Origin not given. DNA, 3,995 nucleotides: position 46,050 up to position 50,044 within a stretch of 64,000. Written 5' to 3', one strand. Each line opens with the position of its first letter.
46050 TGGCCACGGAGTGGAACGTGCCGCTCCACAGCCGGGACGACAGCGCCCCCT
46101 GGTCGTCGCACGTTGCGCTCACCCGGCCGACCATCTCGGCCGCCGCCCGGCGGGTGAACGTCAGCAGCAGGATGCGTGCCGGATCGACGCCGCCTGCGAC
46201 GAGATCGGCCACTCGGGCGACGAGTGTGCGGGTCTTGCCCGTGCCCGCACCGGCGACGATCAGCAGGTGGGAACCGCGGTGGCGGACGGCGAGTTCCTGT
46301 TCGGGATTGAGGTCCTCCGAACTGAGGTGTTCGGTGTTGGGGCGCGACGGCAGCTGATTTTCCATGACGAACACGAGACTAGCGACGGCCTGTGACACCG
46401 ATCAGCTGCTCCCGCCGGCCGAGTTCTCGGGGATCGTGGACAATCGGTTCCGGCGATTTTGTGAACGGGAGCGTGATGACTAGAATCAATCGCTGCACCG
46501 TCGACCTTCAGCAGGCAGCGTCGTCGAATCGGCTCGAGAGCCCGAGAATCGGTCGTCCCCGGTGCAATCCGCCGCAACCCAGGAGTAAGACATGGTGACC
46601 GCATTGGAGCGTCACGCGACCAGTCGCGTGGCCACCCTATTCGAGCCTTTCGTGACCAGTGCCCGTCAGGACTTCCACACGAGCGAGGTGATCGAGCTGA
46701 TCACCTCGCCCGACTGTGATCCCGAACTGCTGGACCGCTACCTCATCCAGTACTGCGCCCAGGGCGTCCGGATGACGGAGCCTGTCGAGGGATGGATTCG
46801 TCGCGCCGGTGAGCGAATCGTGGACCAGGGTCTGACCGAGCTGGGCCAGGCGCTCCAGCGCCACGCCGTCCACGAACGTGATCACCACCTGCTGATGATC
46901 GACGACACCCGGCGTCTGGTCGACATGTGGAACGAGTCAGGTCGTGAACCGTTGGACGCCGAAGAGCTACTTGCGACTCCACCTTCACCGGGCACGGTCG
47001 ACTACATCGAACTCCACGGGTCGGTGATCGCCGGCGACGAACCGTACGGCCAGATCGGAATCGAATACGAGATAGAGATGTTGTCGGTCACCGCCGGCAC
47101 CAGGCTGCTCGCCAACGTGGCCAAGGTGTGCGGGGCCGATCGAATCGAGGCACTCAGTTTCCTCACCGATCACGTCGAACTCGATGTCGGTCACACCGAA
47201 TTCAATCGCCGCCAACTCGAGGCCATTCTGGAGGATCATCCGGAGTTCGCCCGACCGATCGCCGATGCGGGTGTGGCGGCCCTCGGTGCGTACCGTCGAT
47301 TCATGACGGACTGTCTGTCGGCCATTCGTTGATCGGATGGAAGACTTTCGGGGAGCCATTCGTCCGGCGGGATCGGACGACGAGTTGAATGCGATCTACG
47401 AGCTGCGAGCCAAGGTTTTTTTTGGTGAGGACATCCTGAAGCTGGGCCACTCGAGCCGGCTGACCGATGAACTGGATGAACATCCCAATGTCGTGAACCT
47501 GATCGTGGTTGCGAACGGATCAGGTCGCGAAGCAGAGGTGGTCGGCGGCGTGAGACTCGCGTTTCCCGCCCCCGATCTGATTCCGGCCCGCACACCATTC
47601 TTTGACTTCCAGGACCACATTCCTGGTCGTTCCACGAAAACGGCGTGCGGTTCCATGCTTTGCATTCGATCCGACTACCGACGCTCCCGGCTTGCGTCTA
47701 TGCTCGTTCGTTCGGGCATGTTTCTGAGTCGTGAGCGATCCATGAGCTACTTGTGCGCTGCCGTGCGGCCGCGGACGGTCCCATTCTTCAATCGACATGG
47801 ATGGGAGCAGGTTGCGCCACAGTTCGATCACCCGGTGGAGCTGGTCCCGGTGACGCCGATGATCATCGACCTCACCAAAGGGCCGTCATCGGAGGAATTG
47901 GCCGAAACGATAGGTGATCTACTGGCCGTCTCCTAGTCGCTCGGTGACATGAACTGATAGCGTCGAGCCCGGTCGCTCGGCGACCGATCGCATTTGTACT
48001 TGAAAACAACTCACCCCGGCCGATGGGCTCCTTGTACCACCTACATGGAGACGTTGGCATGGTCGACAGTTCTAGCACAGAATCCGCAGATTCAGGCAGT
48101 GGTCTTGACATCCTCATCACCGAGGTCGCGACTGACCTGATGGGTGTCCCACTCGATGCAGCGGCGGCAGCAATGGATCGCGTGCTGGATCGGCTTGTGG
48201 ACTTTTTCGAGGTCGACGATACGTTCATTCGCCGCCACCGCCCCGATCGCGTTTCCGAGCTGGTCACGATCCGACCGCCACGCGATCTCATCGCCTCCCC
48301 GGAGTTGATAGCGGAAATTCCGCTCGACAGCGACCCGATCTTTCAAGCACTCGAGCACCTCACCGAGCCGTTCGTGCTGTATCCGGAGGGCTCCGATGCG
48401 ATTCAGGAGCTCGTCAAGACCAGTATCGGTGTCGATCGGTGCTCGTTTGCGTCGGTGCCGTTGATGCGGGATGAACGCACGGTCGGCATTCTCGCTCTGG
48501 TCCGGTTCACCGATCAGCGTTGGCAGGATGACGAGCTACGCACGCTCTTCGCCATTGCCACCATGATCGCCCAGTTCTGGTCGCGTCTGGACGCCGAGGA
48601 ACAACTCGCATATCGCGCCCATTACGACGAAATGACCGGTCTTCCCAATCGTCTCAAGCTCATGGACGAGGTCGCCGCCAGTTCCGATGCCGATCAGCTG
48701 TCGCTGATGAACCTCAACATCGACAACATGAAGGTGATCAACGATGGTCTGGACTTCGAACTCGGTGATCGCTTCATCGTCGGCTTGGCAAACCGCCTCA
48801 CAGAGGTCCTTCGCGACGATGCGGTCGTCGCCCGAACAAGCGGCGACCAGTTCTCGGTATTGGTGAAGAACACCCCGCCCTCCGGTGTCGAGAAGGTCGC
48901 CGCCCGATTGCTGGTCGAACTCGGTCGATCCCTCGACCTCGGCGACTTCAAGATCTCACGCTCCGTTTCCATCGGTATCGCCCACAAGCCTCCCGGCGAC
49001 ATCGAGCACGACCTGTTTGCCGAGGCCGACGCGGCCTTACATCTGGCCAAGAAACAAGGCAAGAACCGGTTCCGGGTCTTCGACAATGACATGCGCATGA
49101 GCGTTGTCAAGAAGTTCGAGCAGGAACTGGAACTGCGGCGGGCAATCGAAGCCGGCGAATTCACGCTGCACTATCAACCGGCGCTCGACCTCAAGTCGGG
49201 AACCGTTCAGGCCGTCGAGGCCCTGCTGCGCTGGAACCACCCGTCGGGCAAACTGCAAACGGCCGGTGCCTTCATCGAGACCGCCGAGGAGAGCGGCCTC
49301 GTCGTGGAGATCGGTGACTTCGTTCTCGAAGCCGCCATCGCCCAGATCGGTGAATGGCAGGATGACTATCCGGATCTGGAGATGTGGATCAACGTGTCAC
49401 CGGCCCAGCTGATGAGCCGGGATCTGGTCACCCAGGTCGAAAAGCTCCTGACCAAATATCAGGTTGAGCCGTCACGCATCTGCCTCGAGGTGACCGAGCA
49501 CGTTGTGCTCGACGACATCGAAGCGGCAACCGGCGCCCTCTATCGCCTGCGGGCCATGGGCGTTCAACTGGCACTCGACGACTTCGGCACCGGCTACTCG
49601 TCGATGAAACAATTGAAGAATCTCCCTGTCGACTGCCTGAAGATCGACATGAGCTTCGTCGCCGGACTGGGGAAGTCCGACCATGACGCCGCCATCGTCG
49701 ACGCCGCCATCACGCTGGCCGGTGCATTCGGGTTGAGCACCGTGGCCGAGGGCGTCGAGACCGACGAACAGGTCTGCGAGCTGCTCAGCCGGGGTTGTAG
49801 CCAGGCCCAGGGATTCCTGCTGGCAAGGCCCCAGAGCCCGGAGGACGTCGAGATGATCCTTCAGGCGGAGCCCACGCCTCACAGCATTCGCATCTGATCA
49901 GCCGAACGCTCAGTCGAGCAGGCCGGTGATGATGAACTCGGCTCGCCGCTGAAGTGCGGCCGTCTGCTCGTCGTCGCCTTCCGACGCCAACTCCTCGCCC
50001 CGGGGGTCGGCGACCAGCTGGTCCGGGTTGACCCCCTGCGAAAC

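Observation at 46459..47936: Lower-GC two-gene cassette: heme-oxygenase-like putative diiron enzyme coupled to an OlsB/LuxI-like N-acyltransferase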

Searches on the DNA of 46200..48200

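Call 68: search_rna_families(source=window, start=46200, end=48200, threshold=evalue, max_evalue=1)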
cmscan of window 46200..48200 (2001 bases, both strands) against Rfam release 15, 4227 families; matches with E-value up to 1: 0.
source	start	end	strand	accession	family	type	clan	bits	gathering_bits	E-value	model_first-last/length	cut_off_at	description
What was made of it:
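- Tried and rejected: None at E <= 1 (call 68).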

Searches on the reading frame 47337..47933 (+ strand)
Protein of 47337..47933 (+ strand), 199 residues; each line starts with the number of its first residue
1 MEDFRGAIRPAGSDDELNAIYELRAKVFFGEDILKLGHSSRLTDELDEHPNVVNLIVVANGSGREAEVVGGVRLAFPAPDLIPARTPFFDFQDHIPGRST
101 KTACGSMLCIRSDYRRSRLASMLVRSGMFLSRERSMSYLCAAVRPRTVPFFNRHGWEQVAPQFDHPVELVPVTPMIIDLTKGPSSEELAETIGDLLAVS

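Call 4: search_protein_families(library=pfam, proteins=[window:47337-47933:+], max_evalue=1)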
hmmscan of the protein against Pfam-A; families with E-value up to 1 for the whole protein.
window:47337-47933:+ (199 aa): 6 families
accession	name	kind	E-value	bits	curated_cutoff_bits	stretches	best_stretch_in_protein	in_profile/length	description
PF21926.2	FeeM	-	5.7e-14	52.6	27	1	19-177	1-157/158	N-acyl amino acid synthase FeeM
PF13444.12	Acetyltransf_5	-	0.00066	20.8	22.4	1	23-124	1-101/102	Acetyltransferase (GNAT) domain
PF13527.13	Acetyltransf_9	-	0.0042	17.5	25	1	84-158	54-126/127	Acetyltransferase (GNAT) domain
PF13673.13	Acetyltransf_10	-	0.0051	17.2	23.6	1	106-175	55-124/128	Acetyltransferase (GNAT) domain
PF13508.13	Acetyltransf_7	-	0.0066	17.2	27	1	102-157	29-83/84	Acetyltransferase (GNAT) domain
PF00583.31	Acetyltransf_1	-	0.01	16.6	20.7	1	50-156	31-116/116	Acetyltransferase (GNAT) family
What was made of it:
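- On FeeM-type N-acyl amino acid synthase (PF21926): 52.6 bits against a cutoff of 27, covering residues 19-177 on profile positions 1-157 of 158 (call 4).
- Closest known: FeeM/NasY-type N-acyl amino acid synthases. Same: ORF2 matches the full-length FeeM domain above the gathering score (call 4).
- PF21926 FeeM scores 5.7e-14, 52.6 bits against a cutoff of 27 (call 4). FeeM-type enzymes make N-acyl amino acids; that is the Pfam family description (call 4), and I did not test the activity.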

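Call 5: search_protein_families(library=ncbifam, proteins=[window:47337-47933:+], max_evalue=1)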
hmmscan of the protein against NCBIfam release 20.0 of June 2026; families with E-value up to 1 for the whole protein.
window:47337-47933:+ (199 aa): 1 family
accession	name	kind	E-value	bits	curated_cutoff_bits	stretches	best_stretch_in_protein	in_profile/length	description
TIGR04045.1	MSMEG_0567_GNAT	equivalog_domain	1.3e-07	31.2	68.45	2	101-160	71-131/153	MSMEG_0567/Sll0786 family nitrogen starvation N-acetyltransferase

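Call 7: search_solved_structures(query=window:47337-47933:+, max_evalue=10, show_alignments=2)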
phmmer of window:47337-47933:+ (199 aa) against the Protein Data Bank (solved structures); distinct sequences matched with E-value up to 10: 1.
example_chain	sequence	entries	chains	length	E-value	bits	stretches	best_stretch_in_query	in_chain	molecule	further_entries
4my0_A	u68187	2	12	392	0.23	14.2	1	74-157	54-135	GCN5-related N-acetyltransferase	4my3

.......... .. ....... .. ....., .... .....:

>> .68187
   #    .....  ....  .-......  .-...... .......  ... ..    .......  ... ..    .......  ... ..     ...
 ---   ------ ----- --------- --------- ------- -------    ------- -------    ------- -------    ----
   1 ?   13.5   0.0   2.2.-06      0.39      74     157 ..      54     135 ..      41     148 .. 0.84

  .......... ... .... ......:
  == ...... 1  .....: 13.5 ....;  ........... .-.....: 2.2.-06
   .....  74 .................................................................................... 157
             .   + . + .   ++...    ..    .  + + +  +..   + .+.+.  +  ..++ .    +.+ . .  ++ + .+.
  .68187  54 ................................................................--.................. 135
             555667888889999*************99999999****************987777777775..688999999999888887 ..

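Call 9: find_homologous_proteins(query=window:47337-47933:+, max_evalue=0.001)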
Query window:47337-47933:+ (199 aa): 6 proteins with E <= 0.001 among 361 candidates.
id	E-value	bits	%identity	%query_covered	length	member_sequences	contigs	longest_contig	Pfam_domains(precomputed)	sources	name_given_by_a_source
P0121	1.8e-128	444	100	100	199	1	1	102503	PF21926.3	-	-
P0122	8.1e-89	314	72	100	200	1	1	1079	PF21926.3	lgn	-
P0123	1.1e-73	265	63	99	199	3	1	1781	PF21926.3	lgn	-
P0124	8.4e-64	233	54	100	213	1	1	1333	PF13673.14,PF21926.3,PF13527.14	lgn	-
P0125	1.2e-59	219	55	90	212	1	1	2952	PF21926.3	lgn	-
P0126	7.8e-55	203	53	90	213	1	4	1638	PF13673.14,PF13508.14,PF21926.3,PF00583.32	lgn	-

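Call 45: search_solved_structures(query=A3, max_evalue=1, show_alignments=2)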
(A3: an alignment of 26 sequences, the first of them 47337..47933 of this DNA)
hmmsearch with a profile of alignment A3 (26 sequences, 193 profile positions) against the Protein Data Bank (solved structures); distinct sequences matched with E-value up to 1: 95 (the best 60 are shown).
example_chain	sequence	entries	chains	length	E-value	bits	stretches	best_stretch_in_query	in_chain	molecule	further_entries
5w8c_A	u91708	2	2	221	2.1e-12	50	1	13-135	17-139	Autoinducer synthase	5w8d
5w8a_A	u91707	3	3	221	2.1e-12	49.9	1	13-135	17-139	Autoinducer synthase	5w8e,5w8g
3efa_A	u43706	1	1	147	1.7e-11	47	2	88-173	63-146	Putative Acetyltransferase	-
1q2y_A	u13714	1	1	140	1.2e-08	37.7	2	8-71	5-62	similar to hypothetical proteins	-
6wn0_A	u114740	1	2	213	2.5e-07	33.4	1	15-131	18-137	4-coumaroyl-homoserine lactone synthase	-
5jq4_A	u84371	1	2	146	3.1e-07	33.1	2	94-152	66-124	Acetyltransferase SACOL1063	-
5jph_A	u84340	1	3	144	3.4e-07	33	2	93-152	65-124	Acetyltransferase SACOL1063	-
4f6a_A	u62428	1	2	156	6.6e-06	28.8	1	92-151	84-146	BH1408 protein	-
4e0a_A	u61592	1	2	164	1.1e-05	28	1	92-151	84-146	BH1408 protein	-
6wns_A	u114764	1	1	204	1.2e-05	27.9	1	13-183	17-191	Acyl-homoserine-lactone synthase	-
3p2f_A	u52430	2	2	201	3.4e-05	26.4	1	17-152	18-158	AHL synthase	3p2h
4h89_A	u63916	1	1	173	6.8e-05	25.4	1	93-160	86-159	GCN5-related N-acetyltransferase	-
1xeb_A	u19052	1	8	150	9.9e-05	24.9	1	97-155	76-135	hypothetical protein PA0115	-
1z4e_A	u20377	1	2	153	0.00039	23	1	104-152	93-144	transcriptional regulator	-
2q0y_A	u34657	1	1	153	0.00042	22.9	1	99-153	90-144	GCN5-related N-acetyltransferase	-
1ro5_A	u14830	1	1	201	0.0019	20.8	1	13-151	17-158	Autoinducer synthesis protein lasI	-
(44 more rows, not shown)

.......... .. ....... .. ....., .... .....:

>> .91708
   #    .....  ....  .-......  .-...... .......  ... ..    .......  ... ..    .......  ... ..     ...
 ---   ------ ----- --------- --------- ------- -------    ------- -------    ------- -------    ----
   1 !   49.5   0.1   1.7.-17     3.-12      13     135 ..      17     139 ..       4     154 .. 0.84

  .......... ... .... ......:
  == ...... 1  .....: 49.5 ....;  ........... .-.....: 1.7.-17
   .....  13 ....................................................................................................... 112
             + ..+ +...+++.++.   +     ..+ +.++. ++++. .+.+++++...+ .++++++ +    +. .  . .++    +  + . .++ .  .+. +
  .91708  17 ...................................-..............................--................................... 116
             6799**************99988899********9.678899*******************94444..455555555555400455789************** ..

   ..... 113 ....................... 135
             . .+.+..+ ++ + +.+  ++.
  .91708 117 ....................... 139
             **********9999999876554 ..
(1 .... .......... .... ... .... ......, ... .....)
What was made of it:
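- Closest known: FeeM/NasY-type N-acyl amino acid synthases. Different: ORF2 has Cys at the position of the conserved catalytic Glu (call 45).
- The family profile matches autoinducer synthases 5w8a/5w8c at 2e-12, then 6wn0, 6wns, 3p2f and LasI 1ro5 (call 45). Its catalytic mechanism and acceptor are therefore uncertain (call 45). ORF2 falls in the FeeM/LuxI small-molecule acyltransferase class (calls 4, 45). The best solved relatives of the ORF2 family are LuxI-type synthases (call 45).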

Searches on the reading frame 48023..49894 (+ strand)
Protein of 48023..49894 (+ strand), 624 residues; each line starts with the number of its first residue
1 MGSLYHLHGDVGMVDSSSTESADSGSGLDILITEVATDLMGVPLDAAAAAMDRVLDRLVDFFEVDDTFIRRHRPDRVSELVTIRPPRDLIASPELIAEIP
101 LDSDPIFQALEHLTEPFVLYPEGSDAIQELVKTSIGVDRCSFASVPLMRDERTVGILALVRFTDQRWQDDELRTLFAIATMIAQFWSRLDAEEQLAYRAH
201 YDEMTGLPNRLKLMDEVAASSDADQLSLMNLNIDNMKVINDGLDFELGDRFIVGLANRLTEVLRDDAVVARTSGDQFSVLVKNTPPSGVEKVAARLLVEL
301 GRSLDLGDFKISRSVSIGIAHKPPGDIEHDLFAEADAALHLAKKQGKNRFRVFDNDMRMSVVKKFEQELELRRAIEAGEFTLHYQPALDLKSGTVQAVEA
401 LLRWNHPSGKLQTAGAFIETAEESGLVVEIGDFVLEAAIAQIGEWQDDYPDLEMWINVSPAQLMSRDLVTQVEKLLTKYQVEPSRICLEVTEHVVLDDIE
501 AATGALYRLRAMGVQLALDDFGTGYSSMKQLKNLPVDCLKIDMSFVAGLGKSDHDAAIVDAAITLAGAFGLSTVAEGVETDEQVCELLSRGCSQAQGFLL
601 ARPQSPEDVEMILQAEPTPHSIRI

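Call 4: search_protein_families(library=pfam, proteins=[window:48023-49894:+], max_evalue=1)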
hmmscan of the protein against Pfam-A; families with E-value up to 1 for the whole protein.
window:48023-49894:+ (624 aa): 5 families
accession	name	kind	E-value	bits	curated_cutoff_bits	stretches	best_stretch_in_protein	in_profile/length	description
PF00563.25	EAL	-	1.7e-71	240.8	31.3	1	370-603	3-236/236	EAL domain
PF00990.26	GGDEF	-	8.9e-27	94.3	23.8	1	199-349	1-161/161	Diguanylate cyclase, GGDEF domain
PF01590.32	GAF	-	2.9e-07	31.5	22.4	1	50-184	5-131/133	GAF domain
PF13185.12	GAF_2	-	8.7e-07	29.7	28.6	1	50-184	7-133/136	GAF domain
PF13492.12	GAF_3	-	0.0011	19.8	27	1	140-183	82-124/129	GAF domain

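Call 5: search_protein_families(library=ncbifam, proteins=[window:48023-49894:+], max_evalue=1)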
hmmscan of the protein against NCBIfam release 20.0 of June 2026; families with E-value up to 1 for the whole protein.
window:48023-49894:+ (624 aa): 31 families (the best 25 are shown)
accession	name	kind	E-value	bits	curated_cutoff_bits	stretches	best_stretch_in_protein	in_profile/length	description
NF045675.1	PhdiestaseDibA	equivalog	2.3e-105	353.3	980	1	191-610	195-622/623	phosphodiesterase DibA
NF007474.0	PRK10060.1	equivalog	9.8e-99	331.3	782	1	190-615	228-656/663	cyclic di-GMP phosphodiesterase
NF053781.1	cdiGMPphdstlr2612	equivalog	4.6e-91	306.1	1600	1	180-615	821-1267/1268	Tlr1612 family c-di-GMP phosphodiesterase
NF008467.0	PRK11359.1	equivalog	6.3e-83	279.1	857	1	148-614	325-793/800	oxygen-sensing cyclic-di-GMP phosphodiesterase DosP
NF052458.1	PhdiestGepA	equivalog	6.1e-82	276.1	1200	1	194-605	420-833/840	phosphodiesterase GepA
NF008807.1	PRK11829.1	equivalog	6.5e-79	265.8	733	1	167-609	212-658/670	biofilm formation regulator HmsP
NF007298.0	PRK09776.1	equivalog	5e-51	173.7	1135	1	193-605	678-1098/1111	diguanylate cyclase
NF007839.0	PRK10551.1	equivalog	1.4e-49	169.1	461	1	364-616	261-513/518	cyclic di-GMP phosphodiesterase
NF052596.1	RR_EAL_PvrR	equivalog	2.8e-46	157.9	580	1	361-617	135-393/398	response regulator cyclic di-GMP phosphodiesterase PvrR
NF045673.1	c-di-GMPRcptLapD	equivalog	1.2e-37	129.5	1020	1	183-604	220-645/647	cyclic di-GMP receptor LapD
NF008281.1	PRK11059.1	equivalog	1.9e-32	112.3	663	1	199-604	221-630/633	RNase E specificity factor CsrD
NF007423.1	PRK09966.1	equivalog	5.1e-26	91.5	325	1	192-343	232-390/390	diguanylate cyclase DgcN/YfiN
NF051473.1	DigCycDgcsShew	equivalog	1.2e-23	83.9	400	1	172-352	108-290/291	diguanylate cyclase DgcS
NF038266.1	diguan_SiaD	equivalog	6.3e-23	81.4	290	1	173-350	67-252/252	biofilm regulation diguanylate cyclase SiaD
TIGR00254.1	GGDEF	domain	7.5e-23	81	37.4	1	196-353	2-167/168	diguanylate cyclase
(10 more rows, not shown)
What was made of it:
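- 48023..49897 (+): ORF3: GAF sensor (about 48170-48574), degenerate GGDEF with motif SGDQF (about 48617-49069), and intact EAL (about 49130-49831). It is a probable GAF-gated c-di-GMP phosphodiesterase. The likely true start is the ATG at 48059, preceded by GGAG. Pfam and NCBIfam (calls 4, 5).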

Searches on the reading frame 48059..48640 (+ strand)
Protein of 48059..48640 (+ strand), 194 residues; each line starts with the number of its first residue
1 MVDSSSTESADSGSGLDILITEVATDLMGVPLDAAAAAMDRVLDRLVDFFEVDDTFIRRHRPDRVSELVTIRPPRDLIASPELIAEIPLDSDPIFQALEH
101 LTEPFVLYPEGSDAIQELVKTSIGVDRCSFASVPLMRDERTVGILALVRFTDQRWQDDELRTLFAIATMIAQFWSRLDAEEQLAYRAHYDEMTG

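Call 93: search_protein_families(library=pfam, proteins=[window:48059-48640:+], max_evalue=1)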
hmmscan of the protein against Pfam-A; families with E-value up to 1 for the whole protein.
window:48059-48640:+ (194 aa): 4 families
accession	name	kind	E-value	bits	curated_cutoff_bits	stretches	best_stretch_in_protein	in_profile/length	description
PF01590.32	GAF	-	3.4e-08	34.5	22.4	1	38-172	5-131/133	GAF domain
PF13185.12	GAF_2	-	1.1e-07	32.5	28.6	1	38-172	7-133/136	GAF domain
PF13492.12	GAF_3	-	0.00035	21.4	27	1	127-171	81-124/129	GAF domain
PF24610.1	DUF7623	-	0.098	13.2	27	1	84-100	10-26/64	Domain of unknown function (DUF7623)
